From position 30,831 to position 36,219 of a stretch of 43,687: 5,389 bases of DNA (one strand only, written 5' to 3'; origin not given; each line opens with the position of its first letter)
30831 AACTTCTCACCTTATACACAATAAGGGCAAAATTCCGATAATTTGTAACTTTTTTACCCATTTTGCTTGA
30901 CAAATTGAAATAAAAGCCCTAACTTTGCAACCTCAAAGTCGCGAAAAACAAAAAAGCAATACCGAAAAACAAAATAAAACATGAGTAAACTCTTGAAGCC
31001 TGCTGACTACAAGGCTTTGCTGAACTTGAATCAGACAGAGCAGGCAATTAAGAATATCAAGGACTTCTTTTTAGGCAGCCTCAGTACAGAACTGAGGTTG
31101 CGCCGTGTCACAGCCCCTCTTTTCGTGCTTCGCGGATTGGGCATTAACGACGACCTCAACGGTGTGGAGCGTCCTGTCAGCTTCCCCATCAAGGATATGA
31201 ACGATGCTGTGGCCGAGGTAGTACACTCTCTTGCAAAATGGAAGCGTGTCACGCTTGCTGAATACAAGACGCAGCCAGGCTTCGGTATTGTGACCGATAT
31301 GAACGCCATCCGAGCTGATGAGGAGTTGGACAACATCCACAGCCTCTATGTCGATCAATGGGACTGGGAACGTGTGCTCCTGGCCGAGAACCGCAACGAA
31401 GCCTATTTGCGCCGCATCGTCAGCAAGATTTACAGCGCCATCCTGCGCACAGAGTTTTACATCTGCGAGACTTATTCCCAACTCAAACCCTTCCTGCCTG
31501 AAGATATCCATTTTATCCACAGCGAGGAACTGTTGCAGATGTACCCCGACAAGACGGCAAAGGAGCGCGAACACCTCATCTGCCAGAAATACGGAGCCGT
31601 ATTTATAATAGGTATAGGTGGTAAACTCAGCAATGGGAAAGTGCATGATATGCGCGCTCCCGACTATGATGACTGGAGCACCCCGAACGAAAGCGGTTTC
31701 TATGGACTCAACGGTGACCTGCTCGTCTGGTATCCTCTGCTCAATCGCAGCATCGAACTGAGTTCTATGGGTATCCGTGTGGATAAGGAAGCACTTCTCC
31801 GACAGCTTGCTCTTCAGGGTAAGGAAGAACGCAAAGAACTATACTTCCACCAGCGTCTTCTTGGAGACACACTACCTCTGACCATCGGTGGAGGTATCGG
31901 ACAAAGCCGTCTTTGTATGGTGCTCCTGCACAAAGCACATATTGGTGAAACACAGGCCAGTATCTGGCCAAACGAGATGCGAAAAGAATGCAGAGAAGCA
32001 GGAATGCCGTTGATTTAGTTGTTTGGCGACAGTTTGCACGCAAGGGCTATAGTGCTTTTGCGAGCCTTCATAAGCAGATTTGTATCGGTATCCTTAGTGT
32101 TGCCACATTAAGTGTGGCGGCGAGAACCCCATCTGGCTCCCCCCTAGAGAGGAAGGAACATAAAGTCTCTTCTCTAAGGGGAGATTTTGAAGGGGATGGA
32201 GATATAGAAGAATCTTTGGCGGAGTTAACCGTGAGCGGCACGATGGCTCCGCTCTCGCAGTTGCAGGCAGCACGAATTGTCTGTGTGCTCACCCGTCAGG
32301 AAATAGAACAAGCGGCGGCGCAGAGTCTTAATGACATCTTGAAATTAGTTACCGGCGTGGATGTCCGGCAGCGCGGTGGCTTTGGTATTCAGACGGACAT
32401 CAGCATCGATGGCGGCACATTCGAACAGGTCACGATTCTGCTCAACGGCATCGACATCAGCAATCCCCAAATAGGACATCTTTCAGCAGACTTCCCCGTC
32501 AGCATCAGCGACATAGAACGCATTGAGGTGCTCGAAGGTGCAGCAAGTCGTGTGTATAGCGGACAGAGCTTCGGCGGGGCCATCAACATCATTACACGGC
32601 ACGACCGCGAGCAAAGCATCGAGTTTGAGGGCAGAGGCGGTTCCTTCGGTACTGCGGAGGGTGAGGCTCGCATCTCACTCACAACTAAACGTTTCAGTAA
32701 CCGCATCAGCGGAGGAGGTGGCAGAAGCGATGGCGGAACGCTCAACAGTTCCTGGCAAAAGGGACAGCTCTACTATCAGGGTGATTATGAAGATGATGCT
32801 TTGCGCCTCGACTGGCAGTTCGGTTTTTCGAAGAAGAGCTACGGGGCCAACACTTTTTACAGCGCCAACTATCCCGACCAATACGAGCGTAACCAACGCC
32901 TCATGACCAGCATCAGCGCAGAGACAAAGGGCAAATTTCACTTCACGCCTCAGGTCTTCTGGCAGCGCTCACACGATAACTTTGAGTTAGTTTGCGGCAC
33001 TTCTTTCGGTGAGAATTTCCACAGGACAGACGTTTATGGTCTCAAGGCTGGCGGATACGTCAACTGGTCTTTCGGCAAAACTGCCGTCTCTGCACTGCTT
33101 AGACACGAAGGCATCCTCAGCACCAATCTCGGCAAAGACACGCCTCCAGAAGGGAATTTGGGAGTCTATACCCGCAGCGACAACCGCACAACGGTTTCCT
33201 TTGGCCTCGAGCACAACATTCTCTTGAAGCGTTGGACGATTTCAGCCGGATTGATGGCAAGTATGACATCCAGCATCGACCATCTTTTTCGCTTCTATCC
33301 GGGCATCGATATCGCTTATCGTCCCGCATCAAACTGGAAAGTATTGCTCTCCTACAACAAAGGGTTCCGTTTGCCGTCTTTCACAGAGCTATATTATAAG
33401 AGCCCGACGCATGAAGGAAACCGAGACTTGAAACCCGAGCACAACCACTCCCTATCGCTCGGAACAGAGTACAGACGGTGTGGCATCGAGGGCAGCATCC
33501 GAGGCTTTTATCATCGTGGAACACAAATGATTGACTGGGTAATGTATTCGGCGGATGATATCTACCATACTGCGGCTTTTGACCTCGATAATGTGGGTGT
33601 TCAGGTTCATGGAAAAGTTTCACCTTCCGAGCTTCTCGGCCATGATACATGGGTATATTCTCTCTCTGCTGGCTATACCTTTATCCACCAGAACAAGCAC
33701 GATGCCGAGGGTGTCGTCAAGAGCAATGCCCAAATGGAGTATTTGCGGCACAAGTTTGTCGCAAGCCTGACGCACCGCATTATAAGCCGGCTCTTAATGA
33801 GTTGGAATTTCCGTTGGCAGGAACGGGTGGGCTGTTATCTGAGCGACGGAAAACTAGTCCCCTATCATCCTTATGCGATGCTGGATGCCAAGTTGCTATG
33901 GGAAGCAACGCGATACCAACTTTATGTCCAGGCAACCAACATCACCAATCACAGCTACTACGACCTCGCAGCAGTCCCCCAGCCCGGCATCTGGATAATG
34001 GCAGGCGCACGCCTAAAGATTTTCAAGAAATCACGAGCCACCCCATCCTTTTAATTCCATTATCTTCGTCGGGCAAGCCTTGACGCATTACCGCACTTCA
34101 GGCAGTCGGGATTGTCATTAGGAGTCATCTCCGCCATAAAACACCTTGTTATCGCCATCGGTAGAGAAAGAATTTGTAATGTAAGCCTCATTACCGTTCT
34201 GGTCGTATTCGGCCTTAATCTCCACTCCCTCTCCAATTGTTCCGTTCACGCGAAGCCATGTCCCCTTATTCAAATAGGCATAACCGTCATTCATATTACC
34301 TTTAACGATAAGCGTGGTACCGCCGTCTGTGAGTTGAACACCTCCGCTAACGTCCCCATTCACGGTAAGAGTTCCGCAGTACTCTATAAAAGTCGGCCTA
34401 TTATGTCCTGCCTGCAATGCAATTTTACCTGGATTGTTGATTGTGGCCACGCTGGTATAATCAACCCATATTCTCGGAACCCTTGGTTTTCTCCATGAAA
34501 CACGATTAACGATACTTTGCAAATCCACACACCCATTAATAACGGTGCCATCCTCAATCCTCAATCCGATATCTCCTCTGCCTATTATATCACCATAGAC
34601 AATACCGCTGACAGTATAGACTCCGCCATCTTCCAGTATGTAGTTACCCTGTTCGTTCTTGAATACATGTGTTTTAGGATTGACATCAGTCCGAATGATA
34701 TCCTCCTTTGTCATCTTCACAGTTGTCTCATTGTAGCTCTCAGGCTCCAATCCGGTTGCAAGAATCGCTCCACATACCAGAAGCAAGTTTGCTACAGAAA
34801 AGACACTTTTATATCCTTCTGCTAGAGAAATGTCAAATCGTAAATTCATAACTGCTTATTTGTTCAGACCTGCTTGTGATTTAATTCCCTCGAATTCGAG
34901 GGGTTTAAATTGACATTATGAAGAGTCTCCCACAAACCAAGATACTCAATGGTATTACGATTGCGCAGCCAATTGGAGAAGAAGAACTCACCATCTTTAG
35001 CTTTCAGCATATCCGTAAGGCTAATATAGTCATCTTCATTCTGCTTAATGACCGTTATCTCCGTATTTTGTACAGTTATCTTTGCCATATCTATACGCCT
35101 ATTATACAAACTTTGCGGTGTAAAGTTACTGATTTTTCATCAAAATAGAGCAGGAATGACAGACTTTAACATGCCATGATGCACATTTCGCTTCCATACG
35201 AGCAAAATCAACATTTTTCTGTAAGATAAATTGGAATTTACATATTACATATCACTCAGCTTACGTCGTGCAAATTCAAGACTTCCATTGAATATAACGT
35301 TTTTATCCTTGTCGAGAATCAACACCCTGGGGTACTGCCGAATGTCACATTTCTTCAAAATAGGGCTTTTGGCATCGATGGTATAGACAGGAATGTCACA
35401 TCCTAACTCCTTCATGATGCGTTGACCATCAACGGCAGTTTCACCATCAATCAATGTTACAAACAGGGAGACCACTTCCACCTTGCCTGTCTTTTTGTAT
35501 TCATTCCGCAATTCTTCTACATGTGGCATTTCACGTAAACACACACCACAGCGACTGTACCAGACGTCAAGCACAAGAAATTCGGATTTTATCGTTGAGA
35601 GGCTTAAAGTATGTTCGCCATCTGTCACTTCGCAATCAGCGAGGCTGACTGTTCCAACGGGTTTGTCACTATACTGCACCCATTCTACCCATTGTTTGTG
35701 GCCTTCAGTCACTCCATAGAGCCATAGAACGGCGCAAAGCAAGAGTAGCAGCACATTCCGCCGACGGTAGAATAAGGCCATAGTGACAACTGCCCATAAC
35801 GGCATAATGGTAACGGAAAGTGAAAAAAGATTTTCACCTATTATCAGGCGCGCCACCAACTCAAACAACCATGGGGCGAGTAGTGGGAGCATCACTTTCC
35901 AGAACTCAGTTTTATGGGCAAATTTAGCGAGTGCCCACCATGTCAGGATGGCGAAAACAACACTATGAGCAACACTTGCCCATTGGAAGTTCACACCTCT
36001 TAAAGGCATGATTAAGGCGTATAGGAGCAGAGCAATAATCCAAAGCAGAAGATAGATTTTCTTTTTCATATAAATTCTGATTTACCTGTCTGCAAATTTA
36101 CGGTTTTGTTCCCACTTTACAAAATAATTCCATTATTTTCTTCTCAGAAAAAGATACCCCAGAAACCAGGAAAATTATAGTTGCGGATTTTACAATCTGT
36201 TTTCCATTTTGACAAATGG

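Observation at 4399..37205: Dispersed nested-hairpin palindromic element family inserted in frame in housekeeping genes, always in the same orientation and frame (RPE-like behaviour in a Bacteroidota genome)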

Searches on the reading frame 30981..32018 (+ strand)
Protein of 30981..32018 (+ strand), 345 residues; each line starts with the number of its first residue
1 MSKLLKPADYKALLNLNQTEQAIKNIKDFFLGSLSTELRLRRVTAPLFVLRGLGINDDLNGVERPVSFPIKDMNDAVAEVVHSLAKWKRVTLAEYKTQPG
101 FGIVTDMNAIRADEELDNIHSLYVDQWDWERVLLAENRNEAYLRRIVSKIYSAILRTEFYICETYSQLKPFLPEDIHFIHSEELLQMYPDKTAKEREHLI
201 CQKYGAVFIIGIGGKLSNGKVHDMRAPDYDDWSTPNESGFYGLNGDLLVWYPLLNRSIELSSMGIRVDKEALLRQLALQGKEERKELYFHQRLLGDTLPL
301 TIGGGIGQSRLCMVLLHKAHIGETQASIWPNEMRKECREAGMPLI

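Call 71: search_protein_families(library=pfam, proteins=[window:30981-32018:+], max_evalue=0.00001)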
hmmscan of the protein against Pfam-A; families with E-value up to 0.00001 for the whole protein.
window:30981-32018:+ (345 aa): 1 family
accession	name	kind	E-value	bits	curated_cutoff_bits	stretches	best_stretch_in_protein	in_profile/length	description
PF03590.20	AsnA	-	7.7e-105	350.1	27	1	20-255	1-227/228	Aspartate-ammonia ligase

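Call 90: find_encoding_contigs(protein=window:30981-32018:+, flank=7000, max_places=4)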
Protein window:30981-32018:+ (345 aa): 10 contigs read that carry it; 3 places shown.
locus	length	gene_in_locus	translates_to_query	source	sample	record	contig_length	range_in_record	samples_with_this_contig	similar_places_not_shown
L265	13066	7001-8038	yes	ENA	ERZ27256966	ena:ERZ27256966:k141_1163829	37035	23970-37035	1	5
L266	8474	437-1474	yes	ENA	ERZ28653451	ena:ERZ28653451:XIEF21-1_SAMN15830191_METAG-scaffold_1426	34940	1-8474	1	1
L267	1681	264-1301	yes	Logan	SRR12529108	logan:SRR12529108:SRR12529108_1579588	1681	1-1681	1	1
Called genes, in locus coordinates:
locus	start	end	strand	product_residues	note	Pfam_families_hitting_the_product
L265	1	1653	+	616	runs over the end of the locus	PF08497:Radical_SAM_N, PF11842:DUF3362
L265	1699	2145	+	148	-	PF14902:DUF4494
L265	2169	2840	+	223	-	PF01168:Ala_racemase_N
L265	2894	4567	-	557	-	PF00501:AMP-binding, PF23562:AMP-binding_C_3 (weak)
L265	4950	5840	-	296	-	PF28542:DUF8434, PF02470:MlaD, PF28544:Helical_needle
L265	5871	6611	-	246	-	PF01520:Amidase_3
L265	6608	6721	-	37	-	-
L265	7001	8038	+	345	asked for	PF03590:AsnA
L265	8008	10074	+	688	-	PF07715:Plug, PF00593:TonB_dep_Rec_b-barrel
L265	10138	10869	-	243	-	-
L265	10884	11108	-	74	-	PF04383:KilA-N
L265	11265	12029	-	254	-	PF00578:AhpC-TSA (weak), PF08534:Redoxin, PF13905:Thioredoxin_8 (faint)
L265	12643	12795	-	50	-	-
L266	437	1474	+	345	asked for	PF03590:AsnA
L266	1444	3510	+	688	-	PF07715:Plug, PF00593:TonB_dep_Rec_b-barrel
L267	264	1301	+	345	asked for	PF03590:AsnA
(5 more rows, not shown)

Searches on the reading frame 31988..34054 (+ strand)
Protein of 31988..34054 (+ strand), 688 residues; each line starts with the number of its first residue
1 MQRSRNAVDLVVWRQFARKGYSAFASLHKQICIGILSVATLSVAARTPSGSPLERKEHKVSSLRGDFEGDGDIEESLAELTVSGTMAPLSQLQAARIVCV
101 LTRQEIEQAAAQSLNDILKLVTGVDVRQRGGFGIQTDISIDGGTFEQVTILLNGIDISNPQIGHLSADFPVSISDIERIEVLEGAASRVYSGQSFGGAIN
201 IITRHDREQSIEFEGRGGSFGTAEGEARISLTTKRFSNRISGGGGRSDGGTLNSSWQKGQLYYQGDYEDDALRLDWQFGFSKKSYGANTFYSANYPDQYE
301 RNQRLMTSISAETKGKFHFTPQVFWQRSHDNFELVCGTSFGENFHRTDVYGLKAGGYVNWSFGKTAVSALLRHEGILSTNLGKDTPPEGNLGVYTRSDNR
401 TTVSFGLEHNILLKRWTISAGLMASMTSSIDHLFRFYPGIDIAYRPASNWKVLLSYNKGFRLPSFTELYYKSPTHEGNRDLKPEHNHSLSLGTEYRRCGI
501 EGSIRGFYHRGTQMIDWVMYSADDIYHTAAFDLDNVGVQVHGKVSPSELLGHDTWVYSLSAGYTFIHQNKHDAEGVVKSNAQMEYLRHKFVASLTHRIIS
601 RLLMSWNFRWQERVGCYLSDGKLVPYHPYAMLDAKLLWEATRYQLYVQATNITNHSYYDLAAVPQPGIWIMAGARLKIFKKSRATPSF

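Call 71: search_protein_families(library=pfam, proteins=[window:31988-34054:+], max_evalue=0.00001)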
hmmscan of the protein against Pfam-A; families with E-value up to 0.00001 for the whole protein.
window:31988-34054:+ (688 aa): 2 families
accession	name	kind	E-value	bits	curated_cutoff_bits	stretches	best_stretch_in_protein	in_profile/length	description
PF00593.30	TonB_dep_Rec_b-barrel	-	1.7e-22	81.3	27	1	238-652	26-436/436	TonB dependent receptor-like, beta-barrel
PF07715.20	Plug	-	2.1e-18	67.2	23.9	1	94-198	5-107/107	TonB-dependent Receptor Plug Domain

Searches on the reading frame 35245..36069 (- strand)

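Call 71: search_protein_families(library=pfam, proteins=[window:35245-36069:-], max_evalue=0.00001)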
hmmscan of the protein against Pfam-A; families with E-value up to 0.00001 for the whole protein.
window:35245-36069:- (274 aa): 3 families
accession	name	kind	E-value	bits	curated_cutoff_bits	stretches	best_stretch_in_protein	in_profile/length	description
PF08534.16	Redoxin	-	1.6e-10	41.4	26.6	1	148-265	14-135/148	Redoxin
PF00578.27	AhpC-TSA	-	3.8e-06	27.3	26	1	145-258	7-121/124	AhpC/TSA family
PF13905.12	Thioredoxin_8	-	9.3e-06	26.3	27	0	165-258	4-94/94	Thioredoxin-like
